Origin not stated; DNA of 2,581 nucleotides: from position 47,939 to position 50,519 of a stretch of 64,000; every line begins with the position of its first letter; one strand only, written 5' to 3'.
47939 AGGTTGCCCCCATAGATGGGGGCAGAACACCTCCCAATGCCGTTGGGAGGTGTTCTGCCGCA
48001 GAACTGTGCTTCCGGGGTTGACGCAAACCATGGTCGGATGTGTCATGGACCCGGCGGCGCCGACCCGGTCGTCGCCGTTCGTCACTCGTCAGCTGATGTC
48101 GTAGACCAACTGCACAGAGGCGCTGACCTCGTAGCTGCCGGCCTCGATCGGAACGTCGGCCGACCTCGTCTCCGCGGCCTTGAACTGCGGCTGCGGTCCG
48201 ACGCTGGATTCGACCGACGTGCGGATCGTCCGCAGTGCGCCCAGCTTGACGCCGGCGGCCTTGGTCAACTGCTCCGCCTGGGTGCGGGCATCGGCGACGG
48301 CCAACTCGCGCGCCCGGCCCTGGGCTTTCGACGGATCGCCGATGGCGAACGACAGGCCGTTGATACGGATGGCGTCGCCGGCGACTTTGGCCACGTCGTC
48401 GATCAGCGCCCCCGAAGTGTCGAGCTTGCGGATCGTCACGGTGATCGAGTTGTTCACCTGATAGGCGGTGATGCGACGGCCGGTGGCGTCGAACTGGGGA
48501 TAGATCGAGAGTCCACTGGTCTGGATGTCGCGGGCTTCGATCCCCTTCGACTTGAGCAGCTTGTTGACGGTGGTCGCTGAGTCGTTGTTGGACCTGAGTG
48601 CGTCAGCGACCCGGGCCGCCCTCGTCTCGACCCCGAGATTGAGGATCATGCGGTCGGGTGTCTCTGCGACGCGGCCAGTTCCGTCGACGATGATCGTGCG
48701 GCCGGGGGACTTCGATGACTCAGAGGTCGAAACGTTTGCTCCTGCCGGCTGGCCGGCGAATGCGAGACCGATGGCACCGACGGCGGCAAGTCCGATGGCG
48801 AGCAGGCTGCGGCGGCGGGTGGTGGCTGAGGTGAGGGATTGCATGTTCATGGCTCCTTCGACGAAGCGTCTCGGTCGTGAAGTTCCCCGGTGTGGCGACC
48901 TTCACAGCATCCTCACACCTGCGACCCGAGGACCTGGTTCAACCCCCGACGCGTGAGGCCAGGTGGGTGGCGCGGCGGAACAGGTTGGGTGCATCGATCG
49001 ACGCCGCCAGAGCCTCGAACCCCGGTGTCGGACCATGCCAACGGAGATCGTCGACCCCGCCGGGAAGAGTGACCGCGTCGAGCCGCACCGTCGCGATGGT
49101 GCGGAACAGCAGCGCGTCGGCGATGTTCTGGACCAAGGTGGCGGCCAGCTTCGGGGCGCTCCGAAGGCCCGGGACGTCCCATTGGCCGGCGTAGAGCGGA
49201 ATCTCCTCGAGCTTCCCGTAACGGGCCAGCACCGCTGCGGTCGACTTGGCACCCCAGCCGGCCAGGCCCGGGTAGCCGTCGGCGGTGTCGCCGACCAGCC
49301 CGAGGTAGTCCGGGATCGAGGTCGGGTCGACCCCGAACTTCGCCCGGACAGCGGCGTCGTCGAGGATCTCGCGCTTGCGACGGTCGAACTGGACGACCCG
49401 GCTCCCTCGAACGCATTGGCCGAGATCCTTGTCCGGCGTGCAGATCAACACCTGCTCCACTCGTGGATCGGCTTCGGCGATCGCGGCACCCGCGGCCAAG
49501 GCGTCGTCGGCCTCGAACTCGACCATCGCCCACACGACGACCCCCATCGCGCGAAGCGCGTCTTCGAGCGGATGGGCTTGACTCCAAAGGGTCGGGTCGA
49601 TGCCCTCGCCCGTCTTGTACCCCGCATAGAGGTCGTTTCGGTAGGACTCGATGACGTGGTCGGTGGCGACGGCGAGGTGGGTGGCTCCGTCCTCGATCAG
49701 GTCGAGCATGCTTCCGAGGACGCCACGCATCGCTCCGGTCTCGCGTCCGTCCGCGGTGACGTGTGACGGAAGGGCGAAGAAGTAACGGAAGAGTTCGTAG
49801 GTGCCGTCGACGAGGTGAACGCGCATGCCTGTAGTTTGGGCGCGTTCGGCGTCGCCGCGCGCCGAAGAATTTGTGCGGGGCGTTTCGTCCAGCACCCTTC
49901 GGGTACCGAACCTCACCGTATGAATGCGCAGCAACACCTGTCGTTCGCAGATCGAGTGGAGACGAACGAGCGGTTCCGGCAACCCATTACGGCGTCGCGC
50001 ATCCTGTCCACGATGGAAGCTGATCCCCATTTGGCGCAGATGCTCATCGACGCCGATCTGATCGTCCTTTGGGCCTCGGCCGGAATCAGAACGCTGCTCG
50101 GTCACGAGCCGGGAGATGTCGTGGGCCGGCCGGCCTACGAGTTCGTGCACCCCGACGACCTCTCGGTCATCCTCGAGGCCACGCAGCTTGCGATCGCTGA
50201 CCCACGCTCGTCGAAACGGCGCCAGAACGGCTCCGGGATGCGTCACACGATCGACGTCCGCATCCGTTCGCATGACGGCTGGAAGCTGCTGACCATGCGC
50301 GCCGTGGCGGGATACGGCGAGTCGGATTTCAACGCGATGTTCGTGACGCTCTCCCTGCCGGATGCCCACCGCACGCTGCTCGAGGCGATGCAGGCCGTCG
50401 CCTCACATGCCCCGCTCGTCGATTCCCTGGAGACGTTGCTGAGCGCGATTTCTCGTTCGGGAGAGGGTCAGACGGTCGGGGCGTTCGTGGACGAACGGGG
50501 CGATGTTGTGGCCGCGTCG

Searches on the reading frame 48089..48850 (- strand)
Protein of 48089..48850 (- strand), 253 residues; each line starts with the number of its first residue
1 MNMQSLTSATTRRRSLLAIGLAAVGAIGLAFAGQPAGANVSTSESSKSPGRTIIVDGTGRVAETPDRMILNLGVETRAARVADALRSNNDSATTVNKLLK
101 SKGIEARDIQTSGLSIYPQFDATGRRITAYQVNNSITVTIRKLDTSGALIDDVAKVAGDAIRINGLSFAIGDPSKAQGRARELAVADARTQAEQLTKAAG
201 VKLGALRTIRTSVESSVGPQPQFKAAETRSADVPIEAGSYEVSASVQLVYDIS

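Call 34: search_protein_families(library=pfam, proteins=[window:48089-48850:-])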
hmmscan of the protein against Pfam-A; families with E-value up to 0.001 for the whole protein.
window:48089-48850:- (253 aa): 1 family
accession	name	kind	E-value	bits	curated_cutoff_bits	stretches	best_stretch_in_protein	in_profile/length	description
PF04402.19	SIMPL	-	5.3e-47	161.2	25.2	1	53-250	1-205/205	Protein of unknown function (DUF541)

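Call 67: find_encoding_contigs(protein=window:48089-48850:-, flank=3000, max_places=10)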
Protein window:48089-48850:- (253 aa): no gene with exactly this product is on record in the collection.

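Call 87: find_homologous_proteins(query=window:48089-48850:-, max_evalue=1e-40)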
Query window:48089-48850:- (253 aa): 46 proteins with E <= 1e-40 among 7898 candidates.
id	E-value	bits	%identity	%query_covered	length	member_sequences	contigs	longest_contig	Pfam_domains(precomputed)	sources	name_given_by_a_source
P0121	8.6e-135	465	92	99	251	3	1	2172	PF04402.20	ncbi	-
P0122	1.3e-133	461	90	99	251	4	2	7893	PF04402.20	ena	-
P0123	1.8e-130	451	90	99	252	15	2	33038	PF04402.20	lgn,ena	-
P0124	2.4e-129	447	88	99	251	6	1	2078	PF04402.20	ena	-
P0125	1.5e-128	445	88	99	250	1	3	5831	PF04402.20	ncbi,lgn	-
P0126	2.4e-128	444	88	99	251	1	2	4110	PF04402.20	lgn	-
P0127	2.0e-110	386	81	94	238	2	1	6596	PF04402.20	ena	-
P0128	3.4e-110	385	78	97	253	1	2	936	PF04402.20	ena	-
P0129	1.2e-109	383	80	90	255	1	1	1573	PF04402.20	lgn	-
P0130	3.2e-108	378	75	100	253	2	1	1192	PF04402.20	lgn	-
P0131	8.7e-102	357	73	100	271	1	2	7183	PF04402.20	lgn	-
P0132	1.0e-97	344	69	100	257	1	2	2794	PF04402.20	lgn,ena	-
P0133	5.2e-96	339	73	93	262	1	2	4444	PF04402.20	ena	-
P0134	5.8e-96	338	71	97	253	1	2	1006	PF04402.20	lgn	-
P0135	9.5e-96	338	76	87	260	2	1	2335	PF04402.20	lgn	-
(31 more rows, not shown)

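Call 88: find_encoding_contigs(protein=P0123, flank=1500, max_places=10)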
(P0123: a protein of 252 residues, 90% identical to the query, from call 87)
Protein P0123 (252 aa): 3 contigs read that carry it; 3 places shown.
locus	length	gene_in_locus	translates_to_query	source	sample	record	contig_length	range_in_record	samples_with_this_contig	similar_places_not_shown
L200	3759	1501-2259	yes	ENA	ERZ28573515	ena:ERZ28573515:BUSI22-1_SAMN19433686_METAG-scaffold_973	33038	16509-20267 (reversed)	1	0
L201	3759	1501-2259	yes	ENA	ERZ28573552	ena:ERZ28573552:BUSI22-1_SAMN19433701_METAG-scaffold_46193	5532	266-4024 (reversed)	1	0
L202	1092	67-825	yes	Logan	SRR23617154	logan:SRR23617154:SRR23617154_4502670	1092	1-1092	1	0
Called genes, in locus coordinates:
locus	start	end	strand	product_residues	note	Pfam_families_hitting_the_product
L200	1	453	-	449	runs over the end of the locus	PF00989:PAS (faint), PF00990:GGDEF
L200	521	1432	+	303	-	PF02739:5_3_exonuc_N, PF01367:5_3_exonuc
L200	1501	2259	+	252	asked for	PF04402:SIMPL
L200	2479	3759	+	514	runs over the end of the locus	PF01039:Carboxyl_trans, PF03255:ACCA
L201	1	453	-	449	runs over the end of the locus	PF00989:PAS (faint), PF00990:GGDEF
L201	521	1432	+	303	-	PF02739:5_3_exonuc_N, PF01367:5_3_exonuc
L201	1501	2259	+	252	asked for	PF04402:SIMPL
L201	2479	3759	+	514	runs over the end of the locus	PF01039:Carboxyl_trans, PF03255:ACCA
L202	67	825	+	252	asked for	PF04402:SIMPL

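Call 89: find_encoding_contigs(protein=P0127, flank=1500, max_places=6)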
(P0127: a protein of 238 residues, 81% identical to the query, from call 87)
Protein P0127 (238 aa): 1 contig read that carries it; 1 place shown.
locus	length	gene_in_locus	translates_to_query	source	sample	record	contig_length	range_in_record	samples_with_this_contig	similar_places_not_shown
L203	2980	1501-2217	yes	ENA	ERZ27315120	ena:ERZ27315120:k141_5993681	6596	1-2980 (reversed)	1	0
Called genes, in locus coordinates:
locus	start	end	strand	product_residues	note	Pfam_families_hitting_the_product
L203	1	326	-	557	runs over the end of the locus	-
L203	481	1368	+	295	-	PF02739:5_3_exonuc_N, PF01367:5_3_exonuc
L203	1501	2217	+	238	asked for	PF04402:SIMPL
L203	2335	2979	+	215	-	?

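Call 90: find_encoding_contigs(protein=P0131, flank=1500, max_places=6)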
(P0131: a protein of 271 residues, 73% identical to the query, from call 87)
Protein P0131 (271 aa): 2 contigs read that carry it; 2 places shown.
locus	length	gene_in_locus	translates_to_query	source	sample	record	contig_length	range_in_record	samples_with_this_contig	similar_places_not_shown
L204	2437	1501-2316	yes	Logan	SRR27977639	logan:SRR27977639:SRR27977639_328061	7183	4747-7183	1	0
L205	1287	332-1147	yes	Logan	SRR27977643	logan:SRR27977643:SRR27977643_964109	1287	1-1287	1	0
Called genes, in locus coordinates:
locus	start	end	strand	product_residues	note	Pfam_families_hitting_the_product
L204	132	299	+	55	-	-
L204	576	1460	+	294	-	PF02739:5_3_exonuc_N, PF01367:5_3_exonuc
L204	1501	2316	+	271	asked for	PF04402:SIMPL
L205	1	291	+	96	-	?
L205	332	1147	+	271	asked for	PF04402:SIMPL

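Call 91: find_encoding_contigs(protein=P0122, flank=1500, max_places=6)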
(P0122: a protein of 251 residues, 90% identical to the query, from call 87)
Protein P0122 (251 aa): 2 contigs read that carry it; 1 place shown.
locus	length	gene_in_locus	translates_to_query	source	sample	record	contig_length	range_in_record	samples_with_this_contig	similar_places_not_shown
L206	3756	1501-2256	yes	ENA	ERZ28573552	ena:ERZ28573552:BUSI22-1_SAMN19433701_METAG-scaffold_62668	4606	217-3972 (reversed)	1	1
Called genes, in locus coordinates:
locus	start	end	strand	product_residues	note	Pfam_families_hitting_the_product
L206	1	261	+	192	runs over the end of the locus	-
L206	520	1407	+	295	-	PF02739:5_3_exonuc_N, PF01367:5_3_exonuc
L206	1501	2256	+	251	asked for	PF04402:SIMPL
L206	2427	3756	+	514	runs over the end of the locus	PF01039:Carboxyl_trans, PF03255:ACCA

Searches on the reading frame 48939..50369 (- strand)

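Call 46: search_protein_families(library=pfam, proteins=[window:48939-50369:-], max_evalue=0.00001)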
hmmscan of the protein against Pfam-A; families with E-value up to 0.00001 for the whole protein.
window:48939-50369:- (476 aa): 2 families
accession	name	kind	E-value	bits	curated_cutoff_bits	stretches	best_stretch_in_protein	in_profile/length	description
PF02739.22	5_3_exonuc_N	-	3.8e-30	105.2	34.3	1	184-346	2-164/164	5'-3' exonuclease, N-terminal resolvase-like domain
PF01367.25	5_3_exonuc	-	2.1e-15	57.4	40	1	347-447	1-94/97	5'-3' exonuclease, C-terminal SAM fold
